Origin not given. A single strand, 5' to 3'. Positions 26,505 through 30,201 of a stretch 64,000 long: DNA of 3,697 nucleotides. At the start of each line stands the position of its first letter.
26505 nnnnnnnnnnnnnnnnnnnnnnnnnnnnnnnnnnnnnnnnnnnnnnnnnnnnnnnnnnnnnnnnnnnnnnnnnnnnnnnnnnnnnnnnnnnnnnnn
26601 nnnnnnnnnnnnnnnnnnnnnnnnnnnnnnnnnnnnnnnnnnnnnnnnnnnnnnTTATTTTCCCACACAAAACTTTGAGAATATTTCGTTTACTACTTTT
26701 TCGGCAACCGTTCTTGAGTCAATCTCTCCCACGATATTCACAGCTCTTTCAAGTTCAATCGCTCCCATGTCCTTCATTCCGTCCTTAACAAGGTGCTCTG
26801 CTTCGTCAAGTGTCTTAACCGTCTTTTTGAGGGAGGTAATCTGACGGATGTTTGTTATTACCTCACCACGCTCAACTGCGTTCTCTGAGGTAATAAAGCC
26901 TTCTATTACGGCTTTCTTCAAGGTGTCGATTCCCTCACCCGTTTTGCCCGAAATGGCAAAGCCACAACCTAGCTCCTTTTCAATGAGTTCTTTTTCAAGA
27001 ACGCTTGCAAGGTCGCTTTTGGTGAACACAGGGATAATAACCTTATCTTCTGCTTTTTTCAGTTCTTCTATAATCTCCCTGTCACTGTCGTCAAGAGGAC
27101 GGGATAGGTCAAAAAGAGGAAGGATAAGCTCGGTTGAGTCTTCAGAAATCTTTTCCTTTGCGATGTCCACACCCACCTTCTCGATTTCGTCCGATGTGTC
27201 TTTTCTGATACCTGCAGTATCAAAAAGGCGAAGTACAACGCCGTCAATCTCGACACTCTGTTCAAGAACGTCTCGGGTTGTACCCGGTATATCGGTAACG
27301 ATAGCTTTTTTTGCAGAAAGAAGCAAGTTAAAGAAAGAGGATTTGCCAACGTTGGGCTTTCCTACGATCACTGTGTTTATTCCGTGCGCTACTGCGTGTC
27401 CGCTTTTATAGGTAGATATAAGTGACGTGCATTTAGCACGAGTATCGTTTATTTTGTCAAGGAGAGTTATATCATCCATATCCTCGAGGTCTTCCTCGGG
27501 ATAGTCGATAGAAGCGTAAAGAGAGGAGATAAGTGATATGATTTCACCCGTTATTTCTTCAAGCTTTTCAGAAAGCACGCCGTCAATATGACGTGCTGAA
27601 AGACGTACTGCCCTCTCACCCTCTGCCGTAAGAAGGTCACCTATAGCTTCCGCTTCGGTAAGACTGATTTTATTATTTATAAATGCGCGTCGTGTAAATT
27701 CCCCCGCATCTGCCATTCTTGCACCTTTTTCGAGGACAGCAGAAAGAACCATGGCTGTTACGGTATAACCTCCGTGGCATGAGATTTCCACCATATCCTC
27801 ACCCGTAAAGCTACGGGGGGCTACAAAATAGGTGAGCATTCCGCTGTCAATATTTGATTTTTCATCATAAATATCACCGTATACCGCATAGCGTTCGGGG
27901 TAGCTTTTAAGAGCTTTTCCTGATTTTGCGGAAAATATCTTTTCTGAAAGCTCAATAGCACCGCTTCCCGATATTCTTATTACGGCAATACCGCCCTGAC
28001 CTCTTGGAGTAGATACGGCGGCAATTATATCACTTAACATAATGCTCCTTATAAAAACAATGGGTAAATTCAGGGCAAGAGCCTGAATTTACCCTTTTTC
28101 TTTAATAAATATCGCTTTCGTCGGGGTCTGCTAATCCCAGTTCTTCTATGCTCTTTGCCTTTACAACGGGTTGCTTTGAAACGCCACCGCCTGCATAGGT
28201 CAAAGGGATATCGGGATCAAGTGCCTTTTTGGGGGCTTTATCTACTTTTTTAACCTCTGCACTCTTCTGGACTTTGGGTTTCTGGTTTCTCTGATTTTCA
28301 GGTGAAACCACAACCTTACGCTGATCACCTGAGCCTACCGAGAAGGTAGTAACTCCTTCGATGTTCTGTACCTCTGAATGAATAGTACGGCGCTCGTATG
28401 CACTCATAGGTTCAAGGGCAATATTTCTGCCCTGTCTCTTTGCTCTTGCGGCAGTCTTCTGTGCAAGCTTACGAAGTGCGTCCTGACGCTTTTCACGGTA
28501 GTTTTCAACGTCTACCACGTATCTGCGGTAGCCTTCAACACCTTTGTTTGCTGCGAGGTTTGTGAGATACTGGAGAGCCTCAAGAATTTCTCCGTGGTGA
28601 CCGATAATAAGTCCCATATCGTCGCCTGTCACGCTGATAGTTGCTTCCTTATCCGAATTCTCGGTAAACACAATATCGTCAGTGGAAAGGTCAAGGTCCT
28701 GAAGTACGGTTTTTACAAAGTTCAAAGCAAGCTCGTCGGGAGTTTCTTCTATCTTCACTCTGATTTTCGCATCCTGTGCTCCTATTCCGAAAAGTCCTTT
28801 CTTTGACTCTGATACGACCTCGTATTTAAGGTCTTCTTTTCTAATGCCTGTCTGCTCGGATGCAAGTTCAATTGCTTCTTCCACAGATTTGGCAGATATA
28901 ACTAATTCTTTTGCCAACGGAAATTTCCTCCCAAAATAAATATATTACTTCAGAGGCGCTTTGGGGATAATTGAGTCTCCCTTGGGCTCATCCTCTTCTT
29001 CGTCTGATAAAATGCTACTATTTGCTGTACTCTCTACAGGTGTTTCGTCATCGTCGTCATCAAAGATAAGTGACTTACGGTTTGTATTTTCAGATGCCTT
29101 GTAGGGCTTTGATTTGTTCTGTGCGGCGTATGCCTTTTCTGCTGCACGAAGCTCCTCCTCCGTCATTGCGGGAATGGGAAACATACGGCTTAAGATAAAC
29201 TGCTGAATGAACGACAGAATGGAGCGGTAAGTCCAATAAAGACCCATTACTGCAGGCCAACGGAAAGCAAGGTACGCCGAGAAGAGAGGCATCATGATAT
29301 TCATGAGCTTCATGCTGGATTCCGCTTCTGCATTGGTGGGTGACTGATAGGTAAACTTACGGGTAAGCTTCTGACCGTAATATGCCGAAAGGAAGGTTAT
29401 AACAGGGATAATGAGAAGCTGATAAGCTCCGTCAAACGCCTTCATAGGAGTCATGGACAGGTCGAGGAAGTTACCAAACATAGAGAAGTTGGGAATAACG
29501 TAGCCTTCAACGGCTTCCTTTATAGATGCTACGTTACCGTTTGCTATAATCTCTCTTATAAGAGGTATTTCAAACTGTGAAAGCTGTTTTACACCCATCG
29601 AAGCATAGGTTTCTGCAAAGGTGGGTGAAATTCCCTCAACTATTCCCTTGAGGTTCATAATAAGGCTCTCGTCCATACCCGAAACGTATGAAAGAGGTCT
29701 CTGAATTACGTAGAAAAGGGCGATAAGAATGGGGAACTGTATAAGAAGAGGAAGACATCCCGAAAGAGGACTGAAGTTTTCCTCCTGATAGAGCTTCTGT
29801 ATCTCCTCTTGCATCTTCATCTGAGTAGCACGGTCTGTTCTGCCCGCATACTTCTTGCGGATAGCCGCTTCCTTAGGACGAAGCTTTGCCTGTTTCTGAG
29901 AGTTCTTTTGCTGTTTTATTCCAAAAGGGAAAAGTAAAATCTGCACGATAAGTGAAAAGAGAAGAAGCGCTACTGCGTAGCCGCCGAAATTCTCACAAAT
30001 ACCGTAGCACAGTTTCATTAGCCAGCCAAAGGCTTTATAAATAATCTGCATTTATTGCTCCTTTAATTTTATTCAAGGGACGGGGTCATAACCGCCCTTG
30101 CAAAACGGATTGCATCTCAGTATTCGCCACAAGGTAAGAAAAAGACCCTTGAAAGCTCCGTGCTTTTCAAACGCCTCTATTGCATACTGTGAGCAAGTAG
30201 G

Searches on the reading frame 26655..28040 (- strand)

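Call 83: search_protein_families(library=pfam, proteins=[window:26655-28040:-], max_evalue=0.00001)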
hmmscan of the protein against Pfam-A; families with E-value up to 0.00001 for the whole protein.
window:26655-28040:- (461 aa): 4 families
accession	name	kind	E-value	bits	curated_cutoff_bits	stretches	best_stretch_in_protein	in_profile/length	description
PF12631.12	MnmE_helical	-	6.4e-46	157.6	40.1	1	127-458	1-211/211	MnmE helical domain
PF10396.14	TrmE_N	-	1.3e-41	141.9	29.8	1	6-124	2-117/117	GTP-binding protein TrmE N-terminus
PF01926.29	MMR_HSR1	-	2.7e-23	82.7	21.9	1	223-341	2-113/113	50S ribosome-binding GTPase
PF02421.24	FeoB_N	-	7.7e-09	35.7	27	1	223-377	3-155/156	Ferrous iron transport protein B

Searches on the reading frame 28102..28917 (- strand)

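Call 83: search_protein_families(library=pfam, proteins=[window:28102-28917:-], max_evalue=0.00001)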
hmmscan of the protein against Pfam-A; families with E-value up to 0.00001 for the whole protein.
window:28102-28917:- (271 aa): 3 families
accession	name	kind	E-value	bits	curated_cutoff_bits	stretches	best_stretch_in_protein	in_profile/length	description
PF01424.28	R3H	-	4.5e-19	68.7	26.8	1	147-206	2-60/60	R3H domain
PF14804.11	Jag_N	-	9.5e-18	64.8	25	1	7-55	1-49/50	Jag N-terminus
PF13083.13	KH_KhpA-B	-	1e-14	54.6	32.1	1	67-131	3-70/73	KhpA/KhpB, KH domain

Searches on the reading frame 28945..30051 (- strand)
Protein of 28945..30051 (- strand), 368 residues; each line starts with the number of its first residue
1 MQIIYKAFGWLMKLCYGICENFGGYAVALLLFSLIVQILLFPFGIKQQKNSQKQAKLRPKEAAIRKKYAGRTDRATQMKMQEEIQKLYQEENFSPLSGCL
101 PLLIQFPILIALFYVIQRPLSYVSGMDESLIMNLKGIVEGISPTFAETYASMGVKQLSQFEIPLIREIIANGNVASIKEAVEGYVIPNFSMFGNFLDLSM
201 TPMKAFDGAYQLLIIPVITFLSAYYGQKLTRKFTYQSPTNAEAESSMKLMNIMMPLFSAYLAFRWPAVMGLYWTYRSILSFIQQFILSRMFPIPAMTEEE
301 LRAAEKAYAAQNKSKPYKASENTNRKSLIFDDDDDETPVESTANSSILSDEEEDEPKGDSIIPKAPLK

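Call 83: search_protein_families(library=pfam, proteins=[window:28945-30051:-], max_evalue=0.00001)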
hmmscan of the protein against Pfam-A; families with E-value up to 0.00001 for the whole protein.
window:28945-30051:- (368 aa): 1 family
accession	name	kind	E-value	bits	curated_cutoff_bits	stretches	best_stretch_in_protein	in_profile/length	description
PF02096.25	60KD_IMP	-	3.4e-41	141.4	35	1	25-288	1-162/163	60Kd inner membrane protein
